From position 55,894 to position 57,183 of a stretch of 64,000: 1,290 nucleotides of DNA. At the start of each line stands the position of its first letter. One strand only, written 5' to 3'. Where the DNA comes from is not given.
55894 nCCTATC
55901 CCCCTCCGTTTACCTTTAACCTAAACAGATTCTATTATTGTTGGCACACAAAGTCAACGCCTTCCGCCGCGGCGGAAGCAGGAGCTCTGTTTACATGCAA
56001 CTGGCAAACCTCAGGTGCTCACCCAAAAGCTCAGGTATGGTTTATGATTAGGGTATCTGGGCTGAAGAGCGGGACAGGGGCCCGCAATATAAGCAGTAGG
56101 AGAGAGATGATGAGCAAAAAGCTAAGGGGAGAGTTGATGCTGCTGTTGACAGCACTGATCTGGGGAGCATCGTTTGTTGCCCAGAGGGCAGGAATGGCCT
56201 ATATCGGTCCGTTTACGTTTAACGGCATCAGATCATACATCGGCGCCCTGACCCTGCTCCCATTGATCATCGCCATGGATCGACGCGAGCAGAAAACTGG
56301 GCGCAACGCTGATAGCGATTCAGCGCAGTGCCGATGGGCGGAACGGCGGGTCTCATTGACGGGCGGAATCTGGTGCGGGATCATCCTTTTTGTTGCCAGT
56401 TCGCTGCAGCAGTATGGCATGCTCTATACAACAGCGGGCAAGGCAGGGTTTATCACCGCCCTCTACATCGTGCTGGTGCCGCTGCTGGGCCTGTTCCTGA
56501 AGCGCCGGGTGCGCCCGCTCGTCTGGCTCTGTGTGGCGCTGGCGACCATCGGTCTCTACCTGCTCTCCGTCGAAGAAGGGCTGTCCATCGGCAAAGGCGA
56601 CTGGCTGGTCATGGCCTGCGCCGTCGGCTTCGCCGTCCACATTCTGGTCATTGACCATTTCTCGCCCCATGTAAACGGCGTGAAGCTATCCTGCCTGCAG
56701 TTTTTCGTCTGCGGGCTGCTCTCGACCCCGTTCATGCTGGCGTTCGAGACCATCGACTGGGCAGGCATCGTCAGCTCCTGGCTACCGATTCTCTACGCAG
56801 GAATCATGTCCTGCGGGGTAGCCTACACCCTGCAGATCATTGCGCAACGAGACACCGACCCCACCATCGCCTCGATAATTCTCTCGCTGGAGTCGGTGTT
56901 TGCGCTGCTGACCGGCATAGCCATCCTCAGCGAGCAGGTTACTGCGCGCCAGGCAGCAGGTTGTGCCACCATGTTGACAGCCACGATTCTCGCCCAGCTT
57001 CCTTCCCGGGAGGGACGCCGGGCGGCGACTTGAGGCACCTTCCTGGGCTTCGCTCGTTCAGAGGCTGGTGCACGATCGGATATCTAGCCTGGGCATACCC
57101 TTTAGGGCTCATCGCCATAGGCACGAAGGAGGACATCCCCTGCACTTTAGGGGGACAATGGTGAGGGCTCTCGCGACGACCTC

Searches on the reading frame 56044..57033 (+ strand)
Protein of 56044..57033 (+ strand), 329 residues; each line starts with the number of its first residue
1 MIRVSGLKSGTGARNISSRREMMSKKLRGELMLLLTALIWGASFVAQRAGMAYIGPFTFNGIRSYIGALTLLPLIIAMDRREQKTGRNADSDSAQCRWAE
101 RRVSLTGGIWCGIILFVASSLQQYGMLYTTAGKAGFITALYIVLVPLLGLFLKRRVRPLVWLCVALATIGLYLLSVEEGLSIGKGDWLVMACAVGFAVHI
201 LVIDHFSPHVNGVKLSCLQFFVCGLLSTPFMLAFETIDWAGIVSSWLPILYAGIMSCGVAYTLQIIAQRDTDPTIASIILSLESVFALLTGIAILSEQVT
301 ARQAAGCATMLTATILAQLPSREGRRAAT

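Call 73: search_protein_families(library=pfam, proteins=[window:56044-57033:+], max_evalue=0.00001)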
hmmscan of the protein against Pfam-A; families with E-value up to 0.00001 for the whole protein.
window:56044-57033:+ (329 aa): 1 family
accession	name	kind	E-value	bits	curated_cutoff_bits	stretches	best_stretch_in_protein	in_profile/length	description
PF00892.27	EamA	-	1.1e-36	126.5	28.2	2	28-175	2-134/135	EamA-like transporter family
